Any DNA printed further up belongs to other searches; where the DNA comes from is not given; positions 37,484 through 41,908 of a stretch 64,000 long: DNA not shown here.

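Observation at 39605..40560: RND pump carrying a ~320-aa beta-propeller-like domain inserted in its porter domain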

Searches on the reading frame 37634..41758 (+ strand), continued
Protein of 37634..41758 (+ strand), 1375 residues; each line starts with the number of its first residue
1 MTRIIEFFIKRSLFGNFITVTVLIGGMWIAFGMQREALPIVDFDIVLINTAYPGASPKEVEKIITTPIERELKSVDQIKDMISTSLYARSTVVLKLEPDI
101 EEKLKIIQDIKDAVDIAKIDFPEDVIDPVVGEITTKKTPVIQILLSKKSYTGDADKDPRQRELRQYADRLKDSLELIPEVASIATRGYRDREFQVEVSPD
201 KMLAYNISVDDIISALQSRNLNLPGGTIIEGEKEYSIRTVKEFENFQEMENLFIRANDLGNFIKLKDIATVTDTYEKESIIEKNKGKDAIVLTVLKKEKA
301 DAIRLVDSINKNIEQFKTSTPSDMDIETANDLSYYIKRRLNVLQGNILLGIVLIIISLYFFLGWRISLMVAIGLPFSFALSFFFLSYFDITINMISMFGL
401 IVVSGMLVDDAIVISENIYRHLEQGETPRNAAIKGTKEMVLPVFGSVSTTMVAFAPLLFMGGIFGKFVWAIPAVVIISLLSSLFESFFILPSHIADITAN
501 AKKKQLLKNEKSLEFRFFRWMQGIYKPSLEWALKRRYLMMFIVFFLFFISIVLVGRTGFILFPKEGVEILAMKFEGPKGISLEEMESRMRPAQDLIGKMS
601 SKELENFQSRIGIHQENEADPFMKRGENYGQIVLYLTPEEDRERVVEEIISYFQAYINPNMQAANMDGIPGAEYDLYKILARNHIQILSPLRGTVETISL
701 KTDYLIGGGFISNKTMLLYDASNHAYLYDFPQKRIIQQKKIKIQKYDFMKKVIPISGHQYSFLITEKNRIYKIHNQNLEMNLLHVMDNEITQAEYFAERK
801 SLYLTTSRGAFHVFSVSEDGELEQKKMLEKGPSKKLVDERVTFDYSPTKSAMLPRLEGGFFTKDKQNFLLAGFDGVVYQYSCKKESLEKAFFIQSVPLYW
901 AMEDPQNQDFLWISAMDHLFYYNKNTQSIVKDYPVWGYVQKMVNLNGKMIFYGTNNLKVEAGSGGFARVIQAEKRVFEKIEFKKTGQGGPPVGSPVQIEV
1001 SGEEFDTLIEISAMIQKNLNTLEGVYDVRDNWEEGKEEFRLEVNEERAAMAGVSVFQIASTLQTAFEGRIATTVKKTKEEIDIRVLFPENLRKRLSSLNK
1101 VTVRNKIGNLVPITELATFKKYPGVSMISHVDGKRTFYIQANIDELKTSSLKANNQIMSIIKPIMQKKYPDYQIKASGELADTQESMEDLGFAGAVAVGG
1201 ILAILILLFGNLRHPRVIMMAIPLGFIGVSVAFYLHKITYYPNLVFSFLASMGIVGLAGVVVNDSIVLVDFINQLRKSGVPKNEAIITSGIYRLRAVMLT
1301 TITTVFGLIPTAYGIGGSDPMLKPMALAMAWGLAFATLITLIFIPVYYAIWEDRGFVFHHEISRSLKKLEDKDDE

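Call 25: find_encoding_contigs(protein=P0008, flank=8000, max_places=1)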
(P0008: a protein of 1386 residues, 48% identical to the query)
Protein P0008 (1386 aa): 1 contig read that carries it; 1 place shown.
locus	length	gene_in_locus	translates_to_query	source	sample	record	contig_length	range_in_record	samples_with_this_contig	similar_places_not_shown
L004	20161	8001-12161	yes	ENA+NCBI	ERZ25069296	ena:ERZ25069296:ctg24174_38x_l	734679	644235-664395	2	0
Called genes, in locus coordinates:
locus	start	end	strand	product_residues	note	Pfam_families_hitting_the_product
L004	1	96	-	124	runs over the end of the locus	PF01527:HTH_Tnp_1, PF13518:HTH_28 (faint)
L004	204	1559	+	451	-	PF13517:FG-GAP_3 (weak), PF01839:FG-GAP (weak), PF14779:BBS1 (faint), PF13517:FG-GAP_3, PF01839:FG-GAP (weak), PF13517:FG-GAP_3, PF01839:FG-GAP (weak), PF13517:FG-GAP_3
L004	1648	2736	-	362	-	PF16261:DUF4915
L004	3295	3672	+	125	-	-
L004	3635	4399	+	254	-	PF03400:DDE_Tnp_IS1 (faint)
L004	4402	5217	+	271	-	PF13276:HTH_21, PF00665:rve, PF13683:rve_3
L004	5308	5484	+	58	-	-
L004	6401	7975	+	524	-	-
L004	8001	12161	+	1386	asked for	PF00873:ACR_tran, PF24807:WD40_CDC20-Fz (faint), PF25175:Beta-prop_WDR5 (faint), PF00873:ACR_tran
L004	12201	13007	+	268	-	-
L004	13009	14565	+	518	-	PF00675:Peptidase_M16, PF05193:Peptidase_M16_C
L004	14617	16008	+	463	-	PF00574:CLP_protease (weak), PF25145:NfeD1b_N, PF01972:SDH_protease (weak), PF24961:NfeD_membrane, PF01957:NfeD (weak)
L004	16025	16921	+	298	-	PF12127:FloA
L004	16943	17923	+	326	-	PF12127:FloA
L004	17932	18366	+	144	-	-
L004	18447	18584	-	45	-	-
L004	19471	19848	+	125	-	-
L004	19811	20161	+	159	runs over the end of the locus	-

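Call 26: find_encoding_contigs(protein=P0011, flank=8000, max_places=1)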
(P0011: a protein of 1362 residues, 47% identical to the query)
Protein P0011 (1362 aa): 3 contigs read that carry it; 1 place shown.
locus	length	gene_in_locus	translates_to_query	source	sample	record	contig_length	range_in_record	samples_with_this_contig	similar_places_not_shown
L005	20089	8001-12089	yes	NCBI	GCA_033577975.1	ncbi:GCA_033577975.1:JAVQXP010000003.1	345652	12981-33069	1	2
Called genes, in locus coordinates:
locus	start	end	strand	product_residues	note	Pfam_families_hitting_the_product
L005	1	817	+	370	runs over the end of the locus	PF00535:Glycos_transf_2, PF04138:GtrA_DPMS_TM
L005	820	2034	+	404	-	PF07396:Porin_O_P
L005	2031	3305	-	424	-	-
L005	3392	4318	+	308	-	PF00850:Hist_deacetyl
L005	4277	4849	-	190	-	-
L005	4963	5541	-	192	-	-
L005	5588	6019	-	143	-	-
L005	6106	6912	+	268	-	PF20434:BD-FAE (faint), PF00561:Abhydrolase_1, PF12146:Hydrolase_4, PF12697:Abhydrolase_6 (weak), PF20408:Abhydrolase_11 (faint)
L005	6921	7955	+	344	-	-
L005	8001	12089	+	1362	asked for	PF00873:ACR_tran, PF03176:MMPL (weak)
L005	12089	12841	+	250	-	PF06271:RDD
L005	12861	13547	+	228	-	PF26621:DUF8198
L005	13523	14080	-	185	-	PF01569:PAP2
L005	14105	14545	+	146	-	PF00583:Acetyltransf_1, PF13673:Acetyltransf_10, PF13508:Acetyltransf_7, PF08445:FR47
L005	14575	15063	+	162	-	PF04461:YajQ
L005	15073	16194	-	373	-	PF03462:PCRF, PF00472:RF-1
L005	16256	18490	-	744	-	PF01384:PHO4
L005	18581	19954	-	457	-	PF00574:CLP_protease (weak), PF01972:SDH_protease (weak), PF25145:NfeD1b_N, PF24961:NfeD_membrane, PF01957:NfeD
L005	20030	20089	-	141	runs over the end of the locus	-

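Call 31: find_encoding_contigs(protein=P0039, flank=7000, max_places=1)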
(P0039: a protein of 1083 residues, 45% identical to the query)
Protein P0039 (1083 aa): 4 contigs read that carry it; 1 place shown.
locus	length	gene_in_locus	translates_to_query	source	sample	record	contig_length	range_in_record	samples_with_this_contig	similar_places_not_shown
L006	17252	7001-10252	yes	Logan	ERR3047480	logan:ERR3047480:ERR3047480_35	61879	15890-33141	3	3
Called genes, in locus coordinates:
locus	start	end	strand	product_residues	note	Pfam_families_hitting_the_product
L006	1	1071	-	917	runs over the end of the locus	PF00289:Biotin_carb_N, PF02786:CPSase_L_D2, PF00364:Biotin_lipoyl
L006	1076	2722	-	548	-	PF01039:Carboxyl_trans, PF03255:ACCA (faint)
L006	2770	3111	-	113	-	PF01740:STAS, PF13466:STAS_2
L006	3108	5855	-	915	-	PF01590:GAF, PF13185:GAF_2, PF13492:GAF_3 (weak), PF07228:SpoIIE, PF13581:HATPase_c_2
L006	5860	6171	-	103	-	-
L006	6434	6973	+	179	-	PF01327:Pep_deformylase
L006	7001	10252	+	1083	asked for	PF00873:ACR_tran, PF02355:SecD_SecF_C (faint)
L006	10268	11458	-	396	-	PF01522:Polysacc_deac_1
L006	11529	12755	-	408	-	PF00579:tRNA-synt_1b, PF01479:S4 (weak)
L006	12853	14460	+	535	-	PF00890:FAD_binding_2 (faint), PF01266:DAO, PF12831:FAD_oxidored (faint), PF16901:DAO_C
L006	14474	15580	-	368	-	PF25302:NADase_transloc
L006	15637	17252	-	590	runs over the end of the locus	PF03979:Sigma70_r1_1, PF08281:Sigma70_r4_2 (faint), PF00140:Sigma70_r1_2, PF04542:Sigma70_r2, PF04539:Sigma70_r3, PF04545:Sigma70_r4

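Call 32: find_encoding_contigs(protein=P0042, flank=7000, max_places=1)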
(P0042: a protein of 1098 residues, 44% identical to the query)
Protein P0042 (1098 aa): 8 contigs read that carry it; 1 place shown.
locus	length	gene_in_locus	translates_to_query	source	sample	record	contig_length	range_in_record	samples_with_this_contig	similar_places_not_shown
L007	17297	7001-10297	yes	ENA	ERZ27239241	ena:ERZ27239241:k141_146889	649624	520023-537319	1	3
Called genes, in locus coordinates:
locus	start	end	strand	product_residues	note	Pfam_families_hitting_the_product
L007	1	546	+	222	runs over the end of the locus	PF02492:cobW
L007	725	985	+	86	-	-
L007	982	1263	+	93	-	PF05016:ParE_toxin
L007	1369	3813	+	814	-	PF04851:ResIII, PF00270:DEAD, PF00271:Helicase_C, PF22982:WHD_HRQ1, PF09369:MZB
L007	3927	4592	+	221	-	PF13482:RNase_H_2, PF10108:DNA_pol_B_exo2 (faint)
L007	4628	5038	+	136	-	PF13366:PDDEXK_3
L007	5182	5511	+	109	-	PF04480:DUF559, PF18741:MTES_1575 (weak)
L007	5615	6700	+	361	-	PF00817:IMS, PF11798:IMS_HHH (weak), PF11799:IMS_C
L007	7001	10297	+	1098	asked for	PF00873:ACR_tran, PF02355:SecD_SecF_C (faint), PF03176:MMPL (weak)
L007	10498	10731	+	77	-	-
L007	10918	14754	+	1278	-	-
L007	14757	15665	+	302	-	PF01435:Peptidase_M48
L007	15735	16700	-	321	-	-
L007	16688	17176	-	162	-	PF03975:CheD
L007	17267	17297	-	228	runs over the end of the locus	PF00072:Response_reg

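Call 39: search_protein_families(library=pfam, proteins=[P0022], max_evalue=0.001)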
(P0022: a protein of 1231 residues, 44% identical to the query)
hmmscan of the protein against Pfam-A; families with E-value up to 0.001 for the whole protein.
P0022 (1231 aa): 4 families
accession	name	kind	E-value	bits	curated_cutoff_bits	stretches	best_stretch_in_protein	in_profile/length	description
PF00873.25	ACR_tran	-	5.8e-175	584.2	28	1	5-1046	2-1019/1021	AcrB/AcrD/AcrF family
PF02355.23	SecD_SecF_C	-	1.1e-13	51.4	20.5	2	889-1048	35-187/189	Protein export membrane protein SecD/SecF, C-terminal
PF03176.21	MMPL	-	2.3e-09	37.1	20.5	1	880-1049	138-304/333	MMPL family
PF06271.18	RDD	-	6.7e-09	36.6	24.1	1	1075-1219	2-137/137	RDD family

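Call 40: find_encoding_contigs(protein=P0016, flank=6000, max_places=1)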
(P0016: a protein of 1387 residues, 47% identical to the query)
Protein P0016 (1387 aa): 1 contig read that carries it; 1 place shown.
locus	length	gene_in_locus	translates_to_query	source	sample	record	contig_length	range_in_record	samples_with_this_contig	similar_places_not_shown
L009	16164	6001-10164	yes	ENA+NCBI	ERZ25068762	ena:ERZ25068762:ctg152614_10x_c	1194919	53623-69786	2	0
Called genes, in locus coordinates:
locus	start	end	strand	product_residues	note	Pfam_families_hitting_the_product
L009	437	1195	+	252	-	-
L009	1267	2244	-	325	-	PF13177:DNA_pol3_delta2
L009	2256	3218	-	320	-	PF01063:Aminotran_4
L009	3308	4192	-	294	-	PF01548:DEDD_Tnp_IS110, PF02371:Transposase_20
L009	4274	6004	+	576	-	PF02321:OEP (faint)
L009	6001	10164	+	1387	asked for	PF00873:ACR_tran, PF03176:MMPL (faint), PF25174:Beta-prop_THOC3 (faint), PF24817:WD40_WDHD1_1st (faint), PF00873:ACR_tran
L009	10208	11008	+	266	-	-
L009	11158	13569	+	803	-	PF01627:Hpt, PF02518:HATPase_c, PF01584:CheW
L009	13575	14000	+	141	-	PF01584:CheW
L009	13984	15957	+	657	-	PF06103:DUF948 (faint), PF00672:HAMP, PF00015:MCPsignal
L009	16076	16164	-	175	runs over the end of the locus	PF22769:DCD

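Call 41: find_encoding_contigs(protein=P0005, flank=6000, max_places=1)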
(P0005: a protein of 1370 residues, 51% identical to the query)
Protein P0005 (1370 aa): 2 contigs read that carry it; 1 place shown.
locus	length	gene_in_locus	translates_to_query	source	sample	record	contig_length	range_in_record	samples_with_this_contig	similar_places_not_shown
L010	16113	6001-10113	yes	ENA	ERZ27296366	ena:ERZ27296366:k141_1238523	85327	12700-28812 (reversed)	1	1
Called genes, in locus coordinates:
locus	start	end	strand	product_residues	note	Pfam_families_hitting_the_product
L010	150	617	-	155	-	PF13646:HEAT_2, PF13513:HEAT_EZ (weak)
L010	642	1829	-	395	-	PF00375:SDF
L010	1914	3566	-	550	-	PF00990:GGDEF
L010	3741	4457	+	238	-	PF00440:TetR_N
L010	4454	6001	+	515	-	PF02321:OEP (faint)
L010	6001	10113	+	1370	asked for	PF00873:ACR_tran, PF02355:SecD_SecF_C (weak), PF00873:ACR_tran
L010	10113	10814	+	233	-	PF06271:RDD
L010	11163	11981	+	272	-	PF01555:N6_N4_Mtase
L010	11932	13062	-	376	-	PF01973:MptE-like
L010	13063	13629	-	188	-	-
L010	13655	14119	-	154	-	-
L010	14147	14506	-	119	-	PF00903:Glyoxalase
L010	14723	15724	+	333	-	PF02504:FA_synthesis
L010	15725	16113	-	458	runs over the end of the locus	PF22694:CtpB_N-like (weak), PF00595:PDZ, PF13180:PDZ_2, PF17820:PDZ_6, PF03572:Peptidase_S41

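Call 42: find_encoding_contigs(protein=P0017, flank=6000, max_places=1)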
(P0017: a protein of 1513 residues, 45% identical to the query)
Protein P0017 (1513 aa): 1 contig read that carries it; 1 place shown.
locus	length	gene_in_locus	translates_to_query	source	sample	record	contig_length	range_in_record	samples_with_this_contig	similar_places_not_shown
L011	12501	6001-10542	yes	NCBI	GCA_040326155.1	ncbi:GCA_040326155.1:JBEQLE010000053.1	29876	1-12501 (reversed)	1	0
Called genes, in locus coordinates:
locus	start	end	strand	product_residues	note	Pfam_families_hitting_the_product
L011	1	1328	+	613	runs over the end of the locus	PF25596:CPSase_L_D1, PF02222:ATP-grasp, PF02655:ATP-grasp_3 (weak), PF02786:CPSase_L_D2, PF07478:Dala_Dala_lig_C (weak), PF15632:ATPgrasp_Ter (weak), PF02142:MGS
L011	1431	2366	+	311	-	-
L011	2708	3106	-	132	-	PF01850:PIN (weak)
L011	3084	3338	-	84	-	PF19807:DUF6290 (weak)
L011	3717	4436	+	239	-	PF00440:TetR_N, PF17938:TetR_C_29 (weak)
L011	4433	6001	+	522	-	PF02321:OEP (weak)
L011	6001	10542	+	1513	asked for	PF00873:ACR_tran, PF02355:SecD_SecF_C (faint), PF05131:Pep3_Vps18 (weak), PF00873:ACR_tran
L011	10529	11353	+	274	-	-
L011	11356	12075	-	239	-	PF00106:adh_short, PF13561:adh_short_C2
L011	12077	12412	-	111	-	-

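Call 43: find_encoding_contigs(protein=P0004, flank=6000, max_places=1)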
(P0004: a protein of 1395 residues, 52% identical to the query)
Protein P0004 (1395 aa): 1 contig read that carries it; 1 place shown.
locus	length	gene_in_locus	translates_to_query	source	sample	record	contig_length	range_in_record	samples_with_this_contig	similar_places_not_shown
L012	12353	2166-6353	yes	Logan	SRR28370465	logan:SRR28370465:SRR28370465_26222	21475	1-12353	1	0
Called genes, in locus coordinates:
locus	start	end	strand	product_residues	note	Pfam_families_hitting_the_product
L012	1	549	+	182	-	?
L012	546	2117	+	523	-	PF02321:OEP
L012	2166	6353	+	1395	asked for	PF00873:ACR_tran, PF02355:SecD_SecF_C (faint), PF00873:ACR_tran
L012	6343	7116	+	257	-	PF06271:RDD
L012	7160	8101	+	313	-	PF01170:UPF0020 (faint), PF01555:N6_N4_Mtase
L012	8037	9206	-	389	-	PF01973:MptE-like (weak)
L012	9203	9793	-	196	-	-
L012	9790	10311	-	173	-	-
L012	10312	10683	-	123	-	PF00903:Glyoxalase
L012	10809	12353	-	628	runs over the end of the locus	PF03717:PBP_dimer, PF00905:Transpeptidase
